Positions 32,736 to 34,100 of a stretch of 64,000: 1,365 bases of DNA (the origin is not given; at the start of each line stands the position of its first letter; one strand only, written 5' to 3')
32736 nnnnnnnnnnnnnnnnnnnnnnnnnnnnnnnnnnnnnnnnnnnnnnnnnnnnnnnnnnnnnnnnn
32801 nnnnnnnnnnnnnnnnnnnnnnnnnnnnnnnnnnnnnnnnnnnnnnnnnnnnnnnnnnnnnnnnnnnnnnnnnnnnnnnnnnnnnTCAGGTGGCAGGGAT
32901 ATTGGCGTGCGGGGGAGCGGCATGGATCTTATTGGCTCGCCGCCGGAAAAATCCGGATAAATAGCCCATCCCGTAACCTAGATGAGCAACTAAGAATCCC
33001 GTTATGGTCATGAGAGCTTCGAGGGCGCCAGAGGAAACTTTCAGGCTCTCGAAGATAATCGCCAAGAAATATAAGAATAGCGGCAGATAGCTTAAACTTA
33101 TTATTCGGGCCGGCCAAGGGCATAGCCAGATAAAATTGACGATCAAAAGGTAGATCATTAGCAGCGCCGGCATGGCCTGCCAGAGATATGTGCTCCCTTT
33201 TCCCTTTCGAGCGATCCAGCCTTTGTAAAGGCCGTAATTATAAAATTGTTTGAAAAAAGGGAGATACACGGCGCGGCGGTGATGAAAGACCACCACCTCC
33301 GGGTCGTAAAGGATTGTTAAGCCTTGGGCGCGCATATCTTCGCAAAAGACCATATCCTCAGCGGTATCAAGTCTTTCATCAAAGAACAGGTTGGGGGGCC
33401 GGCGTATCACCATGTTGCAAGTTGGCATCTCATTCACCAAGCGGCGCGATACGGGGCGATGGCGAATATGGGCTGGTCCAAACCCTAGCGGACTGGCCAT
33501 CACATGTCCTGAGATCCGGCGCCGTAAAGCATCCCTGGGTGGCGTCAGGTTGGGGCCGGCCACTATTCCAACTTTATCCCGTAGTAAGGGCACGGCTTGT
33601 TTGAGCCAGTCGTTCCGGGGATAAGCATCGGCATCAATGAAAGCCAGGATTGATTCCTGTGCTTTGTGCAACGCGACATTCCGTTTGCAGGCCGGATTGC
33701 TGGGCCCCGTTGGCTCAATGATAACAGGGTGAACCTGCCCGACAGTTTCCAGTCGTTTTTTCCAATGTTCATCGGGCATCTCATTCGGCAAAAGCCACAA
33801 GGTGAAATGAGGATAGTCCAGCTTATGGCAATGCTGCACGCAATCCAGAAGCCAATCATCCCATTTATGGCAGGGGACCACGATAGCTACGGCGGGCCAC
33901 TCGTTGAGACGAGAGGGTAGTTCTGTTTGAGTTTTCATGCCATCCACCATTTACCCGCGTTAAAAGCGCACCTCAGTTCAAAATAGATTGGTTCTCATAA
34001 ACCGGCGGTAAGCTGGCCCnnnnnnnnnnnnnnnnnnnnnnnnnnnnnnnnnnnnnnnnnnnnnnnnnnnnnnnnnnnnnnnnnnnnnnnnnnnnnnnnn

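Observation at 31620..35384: YfhO-type GT-C gene split into N- and C-halves on opposite strands around a GT2 gene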

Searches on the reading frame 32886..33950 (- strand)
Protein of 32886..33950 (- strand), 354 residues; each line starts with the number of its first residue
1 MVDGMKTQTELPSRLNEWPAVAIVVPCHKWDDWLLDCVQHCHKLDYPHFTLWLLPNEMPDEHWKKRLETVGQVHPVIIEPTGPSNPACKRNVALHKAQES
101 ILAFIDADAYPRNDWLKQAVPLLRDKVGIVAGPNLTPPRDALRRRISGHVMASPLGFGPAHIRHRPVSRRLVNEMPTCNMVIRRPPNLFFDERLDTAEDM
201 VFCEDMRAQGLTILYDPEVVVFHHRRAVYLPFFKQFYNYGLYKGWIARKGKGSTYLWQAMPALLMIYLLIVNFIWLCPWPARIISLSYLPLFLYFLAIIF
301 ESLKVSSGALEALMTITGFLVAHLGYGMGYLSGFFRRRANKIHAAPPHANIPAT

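Call 3: search_protein_families(library=pfam, proteins=[window:32886-33950:-], max_evalue=1)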
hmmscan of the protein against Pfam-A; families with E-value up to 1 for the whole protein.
window:32886-33950:- (354 aa): 7 families
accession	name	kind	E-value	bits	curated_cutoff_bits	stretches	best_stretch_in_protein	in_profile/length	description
PF00535.33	Glycos_transf_2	-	9.9e-08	32.5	23.3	1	23-145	2-126/168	Glycosyl transferase family 2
PF13641.12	Glyco_tranf_2_3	-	2.7e-07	31.3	27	1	19-226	1-214/230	Glycosyltransferase like family 2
PF13632.12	Glyco_trans_2_3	-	2.6e-06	27.8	27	1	103-295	3-194/198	Glycosyl transferase family group 2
PF13506.12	Glyco_transf_21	-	0.001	19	21.7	1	80-146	12-79/174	Glycosyl transferase family 21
PF07254.17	Cpta_toxin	-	0.067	13.8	27.3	1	257-300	11-56/133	Membrane-bound toxin component of toxin-antitoxin system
PF13896.12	Glyco_transf_49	-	0.19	11.4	27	1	89-125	121-157/329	Glycosyl-transferase for dystroglycan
PF10111.15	Glyco_tranf_2_2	-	0.23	11.4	27.3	1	25-121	6-104/276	Glycosyltransferase like family 2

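Call 4: search_protein_families(library=ncbifam, proteins=[window:32886-33950:-], max_evalue=1)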
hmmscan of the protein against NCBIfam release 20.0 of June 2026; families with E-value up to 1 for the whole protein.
window:32886-33950:- (354 aa): 10 families
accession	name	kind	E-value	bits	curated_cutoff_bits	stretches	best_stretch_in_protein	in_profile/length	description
TIGR03965.1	mycofact_glyco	equivalog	2.4e-30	105.8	280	1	12-255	67-312/467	mycofactocin biosynthesis glycosyltransferase MftF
NF038299.1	EPS_HpsN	equivalog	3.3e-11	42.7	425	1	19-223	1-220/317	hormogonium polysaccharide biosynthesis glycosyltransferase HpsN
TIGR03937.1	PgaC_IcaA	equivalog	4.6e-06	25.8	422.3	1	9-120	35-147/407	poly-beta-1,6-N-acetyl-D-glucosamine synthase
NF041875.1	EPS_EpsD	equivalog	9.1e-06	25.3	370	1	86-252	67-236/325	exopolysaccharide biosynthesis glycosyltransferase EpsD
NF038302.1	EPS_HpsE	equivalog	0.00011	21.3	300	1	88-122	76-110/307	hormogonium polysaccharide biosynthesis glycosyltransferase HpsE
NF047683.1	TeichurnBiosyTuaG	equivalog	0.0011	18.7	400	1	18-125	5-113/252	teichuronic acid biosynthesis protein TuaG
TIGR03111.1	glyc2_xrt_Gpos1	hypoth_equivalog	0.0014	17.5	363.95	1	14-120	44-153/439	TIGR03111 family XrtG-associated glycosyltransferase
NF008558.0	PRK11498.1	equivalog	0.0067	14.4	992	1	9-130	263-386/872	UDP-forming cellulose synthase catalytic subunit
NF041394.1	GtaseAglG_Halo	equivalog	0.0097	15.2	440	1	89-137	73-121/304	glucosyl-dolichyl phosphate glucuronosyltransferase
TIGR04283.1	glyco_like_mftF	equivalog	0.0099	15.5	182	1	22-123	2-97/221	TIGR04283 family arsenosugar biosynthesis glycosyltransferase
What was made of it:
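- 32886..33950 (-): Membrane-anchored GT2 (GT-A fold) glycosyltransferase with C-terminal TM helices. Orthologues (39-47% id) lie directly downstream of fused GT-C genes in other genomes. It is the presumed partner that makes the lipid-linked sugar donor. Pfam PF00535/PF13641/PF13632 and NCBIfam MftF-like hit below cut-off: calls 3, 4.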

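Call 51: search_solved_structures(query=window:32886-33950:-, max_evalue=0.01)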
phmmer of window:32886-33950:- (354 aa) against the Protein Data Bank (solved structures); distinct sequences matched with E-value up to 0.01: 1.
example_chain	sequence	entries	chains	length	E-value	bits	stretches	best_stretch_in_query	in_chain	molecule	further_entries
9jma_A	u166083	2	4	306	0.0052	19.4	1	21-225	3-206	GalNAc(5)-diNAcBac-PP-undecaprenol beta-1,3-glucosyltransferase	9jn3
